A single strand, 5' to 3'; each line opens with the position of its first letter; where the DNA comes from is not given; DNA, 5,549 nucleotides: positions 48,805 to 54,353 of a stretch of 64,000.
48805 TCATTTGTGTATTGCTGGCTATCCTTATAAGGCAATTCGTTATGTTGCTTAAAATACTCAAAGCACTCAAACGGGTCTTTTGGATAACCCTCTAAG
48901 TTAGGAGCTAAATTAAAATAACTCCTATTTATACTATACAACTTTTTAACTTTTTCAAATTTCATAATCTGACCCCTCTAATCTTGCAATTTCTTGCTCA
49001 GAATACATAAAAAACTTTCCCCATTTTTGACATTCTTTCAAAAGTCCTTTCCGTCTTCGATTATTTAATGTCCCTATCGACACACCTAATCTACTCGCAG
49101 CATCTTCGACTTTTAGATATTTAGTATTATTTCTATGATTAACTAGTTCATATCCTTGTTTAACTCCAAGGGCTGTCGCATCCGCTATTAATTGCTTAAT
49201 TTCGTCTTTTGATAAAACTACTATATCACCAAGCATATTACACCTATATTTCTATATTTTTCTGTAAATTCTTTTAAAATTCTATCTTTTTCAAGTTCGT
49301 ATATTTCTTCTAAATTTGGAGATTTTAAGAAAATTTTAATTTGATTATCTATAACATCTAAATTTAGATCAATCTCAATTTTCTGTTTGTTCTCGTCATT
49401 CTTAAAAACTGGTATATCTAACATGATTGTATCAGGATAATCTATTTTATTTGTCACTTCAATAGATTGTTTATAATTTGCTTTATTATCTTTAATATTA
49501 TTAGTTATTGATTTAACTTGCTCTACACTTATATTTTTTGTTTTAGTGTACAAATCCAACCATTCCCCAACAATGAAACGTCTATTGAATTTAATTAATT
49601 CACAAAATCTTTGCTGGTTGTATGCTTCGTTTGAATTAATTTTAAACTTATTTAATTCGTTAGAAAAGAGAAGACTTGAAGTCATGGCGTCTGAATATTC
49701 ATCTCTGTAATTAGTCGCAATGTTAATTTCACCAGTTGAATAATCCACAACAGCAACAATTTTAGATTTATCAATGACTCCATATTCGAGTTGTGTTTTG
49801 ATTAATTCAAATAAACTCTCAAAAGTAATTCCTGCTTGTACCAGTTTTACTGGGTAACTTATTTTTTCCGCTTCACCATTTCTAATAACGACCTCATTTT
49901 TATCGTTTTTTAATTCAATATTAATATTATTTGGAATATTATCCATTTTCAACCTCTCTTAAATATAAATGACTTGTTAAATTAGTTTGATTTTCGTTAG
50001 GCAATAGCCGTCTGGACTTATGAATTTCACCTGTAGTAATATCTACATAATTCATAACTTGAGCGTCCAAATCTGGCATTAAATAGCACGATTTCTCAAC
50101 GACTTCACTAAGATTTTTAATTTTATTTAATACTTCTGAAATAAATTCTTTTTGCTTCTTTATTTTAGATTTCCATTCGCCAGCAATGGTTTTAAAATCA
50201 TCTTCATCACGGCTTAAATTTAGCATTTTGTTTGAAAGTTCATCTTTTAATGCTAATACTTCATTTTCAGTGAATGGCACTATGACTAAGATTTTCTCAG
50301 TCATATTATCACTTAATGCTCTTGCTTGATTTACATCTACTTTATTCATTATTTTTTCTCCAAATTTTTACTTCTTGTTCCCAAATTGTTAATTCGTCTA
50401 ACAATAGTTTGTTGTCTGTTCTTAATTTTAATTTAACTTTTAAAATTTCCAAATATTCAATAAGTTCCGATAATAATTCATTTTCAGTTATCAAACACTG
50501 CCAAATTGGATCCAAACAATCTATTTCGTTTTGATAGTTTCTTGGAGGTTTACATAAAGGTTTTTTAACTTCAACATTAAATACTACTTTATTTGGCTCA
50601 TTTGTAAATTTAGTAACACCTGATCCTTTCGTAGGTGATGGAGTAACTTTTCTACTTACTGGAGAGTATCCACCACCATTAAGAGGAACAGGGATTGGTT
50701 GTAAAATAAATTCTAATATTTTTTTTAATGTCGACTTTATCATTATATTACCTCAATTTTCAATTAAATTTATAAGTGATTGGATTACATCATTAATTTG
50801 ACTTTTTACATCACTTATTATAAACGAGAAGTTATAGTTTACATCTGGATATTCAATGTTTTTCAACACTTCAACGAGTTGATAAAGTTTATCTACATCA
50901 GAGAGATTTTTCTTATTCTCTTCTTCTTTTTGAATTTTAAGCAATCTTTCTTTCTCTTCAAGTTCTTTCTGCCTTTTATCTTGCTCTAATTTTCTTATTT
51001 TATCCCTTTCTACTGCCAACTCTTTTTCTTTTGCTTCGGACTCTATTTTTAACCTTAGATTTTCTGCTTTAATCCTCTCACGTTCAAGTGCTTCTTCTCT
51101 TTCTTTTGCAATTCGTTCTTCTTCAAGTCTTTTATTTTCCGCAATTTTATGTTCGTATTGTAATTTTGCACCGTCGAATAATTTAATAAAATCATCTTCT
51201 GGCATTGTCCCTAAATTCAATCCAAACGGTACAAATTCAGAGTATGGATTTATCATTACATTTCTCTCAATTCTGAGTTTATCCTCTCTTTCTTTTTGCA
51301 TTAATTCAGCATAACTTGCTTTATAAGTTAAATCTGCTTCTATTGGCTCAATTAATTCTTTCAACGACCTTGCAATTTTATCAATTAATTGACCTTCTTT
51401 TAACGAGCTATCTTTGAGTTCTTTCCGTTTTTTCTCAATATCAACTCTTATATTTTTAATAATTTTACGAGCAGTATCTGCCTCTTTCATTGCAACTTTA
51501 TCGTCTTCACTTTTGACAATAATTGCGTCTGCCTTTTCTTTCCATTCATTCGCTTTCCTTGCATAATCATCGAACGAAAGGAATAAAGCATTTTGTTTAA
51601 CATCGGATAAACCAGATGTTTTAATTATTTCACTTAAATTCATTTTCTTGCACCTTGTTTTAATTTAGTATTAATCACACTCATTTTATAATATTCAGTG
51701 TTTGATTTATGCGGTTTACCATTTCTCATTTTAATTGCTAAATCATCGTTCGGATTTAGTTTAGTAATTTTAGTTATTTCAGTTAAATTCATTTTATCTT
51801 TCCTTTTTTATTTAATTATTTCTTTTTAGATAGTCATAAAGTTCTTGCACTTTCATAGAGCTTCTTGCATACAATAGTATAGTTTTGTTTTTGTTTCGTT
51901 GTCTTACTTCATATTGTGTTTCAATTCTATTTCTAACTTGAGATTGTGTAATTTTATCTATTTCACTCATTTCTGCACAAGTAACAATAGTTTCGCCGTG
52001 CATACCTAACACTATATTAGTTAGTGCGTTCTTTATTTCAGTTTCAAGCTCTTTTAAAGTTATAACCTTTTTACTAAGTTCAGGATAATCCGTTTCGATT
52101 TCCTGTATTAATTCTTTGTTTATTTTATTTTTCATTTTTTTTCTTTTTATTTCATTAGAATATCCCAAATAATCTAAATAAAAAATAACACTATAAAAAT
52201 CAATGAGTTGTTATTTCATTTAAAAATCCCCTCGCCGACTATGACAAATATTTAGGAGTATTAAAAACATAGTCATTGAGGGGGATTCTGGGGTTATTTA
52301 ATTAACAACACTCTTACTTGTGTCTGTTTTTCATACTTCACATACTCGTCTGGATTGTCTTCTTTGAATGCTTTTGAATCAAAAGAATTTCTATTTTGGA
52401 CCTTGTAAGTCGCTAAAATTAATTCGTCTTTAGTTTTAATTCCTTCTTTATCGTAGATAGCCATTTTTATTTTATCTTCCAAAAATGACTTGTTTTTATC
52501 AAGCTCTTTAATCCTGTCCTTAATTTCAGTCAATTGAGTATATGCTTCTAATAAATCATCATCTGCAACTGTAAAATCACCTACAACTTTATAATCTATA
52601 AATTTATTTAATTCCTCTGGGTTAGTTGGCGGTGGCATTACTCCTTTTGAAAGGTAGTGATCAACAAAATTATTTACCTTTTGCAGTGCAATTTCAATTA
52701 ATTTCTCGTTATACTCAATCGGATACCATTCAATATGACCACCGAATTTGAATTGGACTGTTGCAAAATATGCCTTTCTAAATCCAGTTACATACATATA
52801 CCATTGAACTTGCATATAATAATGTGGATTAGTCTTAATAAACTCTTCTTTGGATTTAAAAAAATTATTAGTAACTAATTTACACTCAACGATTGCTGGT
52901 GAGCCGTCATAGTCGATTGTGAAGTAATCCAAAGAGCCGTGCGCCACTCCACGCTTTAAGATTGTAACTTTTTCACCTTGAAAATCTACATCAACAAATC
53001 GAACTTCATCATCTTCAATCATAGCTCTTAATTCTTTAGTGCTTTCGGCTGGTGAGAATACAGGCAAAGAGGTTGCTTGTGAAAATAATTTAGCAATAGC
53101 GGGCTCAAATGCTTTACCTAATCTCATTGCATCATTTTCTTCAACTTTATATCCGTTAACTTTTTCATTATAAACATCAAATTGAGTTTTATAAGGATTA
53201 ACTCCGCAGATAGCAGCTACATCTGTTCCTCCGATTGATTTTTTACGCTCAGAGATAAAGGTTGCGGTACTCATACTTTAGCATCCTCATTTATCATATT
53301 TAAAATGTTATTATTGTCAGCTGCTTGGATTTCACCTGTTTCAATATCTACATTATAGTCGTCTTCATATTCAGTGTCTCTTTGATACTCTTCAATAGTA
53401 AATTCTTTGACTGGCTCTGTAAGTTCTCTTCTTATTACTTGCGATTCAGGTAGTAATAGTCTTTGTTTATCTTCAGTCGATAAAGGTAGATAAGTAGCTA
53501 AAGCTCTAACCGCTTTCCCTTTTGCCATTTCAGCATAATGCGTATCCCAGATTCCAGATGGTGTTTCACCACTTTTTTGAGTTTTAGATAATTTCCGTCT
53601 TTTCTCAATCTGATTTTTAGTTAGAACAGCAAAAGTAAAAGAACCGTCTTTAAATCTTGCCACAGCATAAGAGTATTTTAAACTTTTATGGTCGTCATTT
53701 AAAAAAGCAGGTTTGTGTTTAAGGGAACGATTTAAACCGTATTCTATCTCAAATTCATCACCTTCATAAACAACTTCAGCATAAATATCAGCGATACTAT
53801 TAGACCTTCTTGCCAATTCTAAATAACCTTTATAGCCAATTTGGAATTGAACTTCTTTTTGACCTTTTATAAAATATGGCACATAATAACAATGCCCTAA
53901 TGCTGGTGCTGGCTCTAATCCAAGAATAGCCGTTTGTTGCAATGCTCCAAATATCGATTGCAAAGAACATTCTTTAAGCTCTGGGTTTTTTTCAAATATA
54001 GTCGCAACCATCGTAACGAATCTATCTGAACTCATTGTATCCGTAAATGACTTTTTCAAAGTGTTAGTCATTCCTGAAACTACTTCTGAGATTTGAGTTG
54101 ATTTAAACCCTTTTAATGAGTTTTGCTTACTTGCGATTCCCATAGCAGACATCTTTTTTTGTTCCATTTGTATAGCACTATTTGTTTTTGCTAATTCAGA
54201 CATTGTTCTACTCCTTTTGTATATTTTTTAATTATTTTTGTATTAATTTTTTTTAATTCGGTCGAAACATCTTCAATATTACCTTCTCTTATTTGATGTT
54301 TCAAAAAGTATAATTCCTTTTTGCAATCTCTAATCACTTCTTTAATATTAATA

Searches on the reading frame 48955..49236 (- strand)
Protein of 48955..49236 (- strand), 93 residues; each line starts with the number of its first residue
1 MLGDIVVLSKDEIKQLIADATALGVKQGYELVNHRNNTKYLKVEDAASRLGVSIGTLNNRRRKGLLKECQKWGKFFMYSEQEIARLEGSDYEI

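Call 62: search_protein_families(library=pfam, proteins=[window:48955-49236:-], max_evalue=0.001)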
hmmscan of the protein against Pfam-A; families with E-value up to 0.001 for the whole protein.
window:48955-49236:- (93 aa): 1 family
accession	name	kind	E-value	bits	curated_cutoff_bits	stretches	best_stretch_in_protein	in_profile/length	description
PF12728.13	HTH_17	-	2.2e-05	25.1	27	1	40-85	1-45/51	Helix-turn-helix domain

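Call 101: search_protein_families(library=pfam, proteins=[window:48955-49236:-], max_evalue=5)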
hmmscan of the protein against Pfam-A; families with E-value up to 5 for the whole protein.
window:48955-49236:- (93 aa): 7 families
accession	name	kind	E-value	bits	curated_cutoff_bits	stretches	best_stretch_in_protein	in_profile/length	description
PF12728.13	HTH_17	-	2.2e-05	25.1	27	1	40-85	1-45/51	Helix-turn-helix domain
PF08281.18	Sigma70_r4_2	-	0.0018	18.4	25.7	1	41-66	27-52/54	Sigma-70, region 4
PF12261.14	T_hemolysin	-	0.021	15.1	27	1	3-76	89-159/174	Thermostable hemolysin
PF13338.12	AbiEi_4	-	0.11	13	25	1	40-66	13-38/49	Transcriptional regulator, AbiEi antitoxin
PF02954.25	HTH_8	-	0.11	12.7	22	1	45-63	23-41/42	Bacterial regulatory protein, Fis family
PF01818.22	Translat_reg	-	0.12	12.7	25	1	35-93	7-63/122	Bacteriophage translational regulator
PF02042.20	RWP-RK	-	0.16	12.3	29.3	1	41-63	13-35/49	RWP-RK domain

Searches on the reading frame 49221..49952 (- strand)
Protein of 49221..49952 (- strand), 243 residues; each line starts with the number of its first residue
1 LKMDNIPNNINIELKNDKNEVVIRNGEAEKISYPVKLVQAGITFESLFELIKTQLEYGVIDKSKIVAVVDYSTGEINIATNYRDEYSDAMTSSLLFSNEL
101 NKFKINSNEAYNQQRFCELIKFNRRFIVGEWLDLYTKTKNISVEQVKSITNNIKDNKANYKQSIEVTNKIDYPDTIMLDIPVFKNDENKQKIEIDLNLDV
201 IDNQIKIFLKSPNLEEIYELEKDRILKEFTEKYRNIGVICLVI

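Call 62: search_protein_families(library=pfam, proteins=[window:49221-49952:-], max_evalue=0.001)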
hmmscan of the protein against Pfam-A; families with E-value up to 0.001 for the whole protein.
window:49221-49952:- (243 aa): 1 family
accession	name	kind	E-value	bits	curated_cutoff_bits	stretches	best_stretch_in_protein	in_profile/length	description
PF10065.14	DUF2303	-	0.00021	21.1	26.6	1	60-225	81-252/269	Uncharacterized conserved protein (DUF2303)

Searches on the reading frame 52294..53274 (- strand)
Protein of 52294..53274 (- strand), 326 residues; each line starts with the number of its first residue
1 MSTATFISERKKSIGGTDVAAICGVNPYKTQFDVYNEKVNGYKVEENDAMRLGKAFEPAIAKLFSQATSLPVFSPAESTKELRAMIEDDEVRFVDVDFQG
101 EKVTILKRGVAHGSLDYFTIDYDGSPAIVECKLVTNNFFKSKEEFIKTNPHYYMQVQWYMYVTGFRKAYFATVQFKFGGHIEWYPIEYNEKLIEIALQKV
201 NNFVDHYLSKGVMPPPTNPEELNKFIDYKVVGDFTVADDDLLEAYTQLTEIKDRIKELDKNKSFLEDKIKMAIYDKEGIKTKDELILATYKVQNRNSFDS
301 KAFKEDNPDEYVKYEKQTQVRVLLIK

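Call 62: search_protein_families(library=pfam, proteins=[window:52294-53274:-], max_evalue=0.001)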
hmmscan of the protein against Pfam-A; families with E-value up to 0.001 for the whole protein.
window:52294-53274:- (326 aa): 1 family
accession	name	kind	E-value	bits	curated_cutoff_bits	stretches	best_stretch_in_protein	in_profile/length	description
PF09588.16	YqaJ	-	6.8e-19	69.1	22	1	8-165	4-149/150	YqaJ-like viral recombinase domain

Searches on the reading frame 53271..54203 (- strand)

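Call 62: search_protein_families(library=pfam, proteins=[window:53271-54203:-], max_evalue=0.001)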
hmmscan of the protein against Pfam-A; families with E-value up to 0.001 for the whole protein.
window:53271-54203:- (310 aa): 1 family
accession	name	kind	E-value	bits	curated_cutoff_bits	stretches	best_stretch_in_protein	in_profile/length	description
PF03837.19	RecT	-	1.8e-43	148.8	24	1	61-248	2-180/198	RecT family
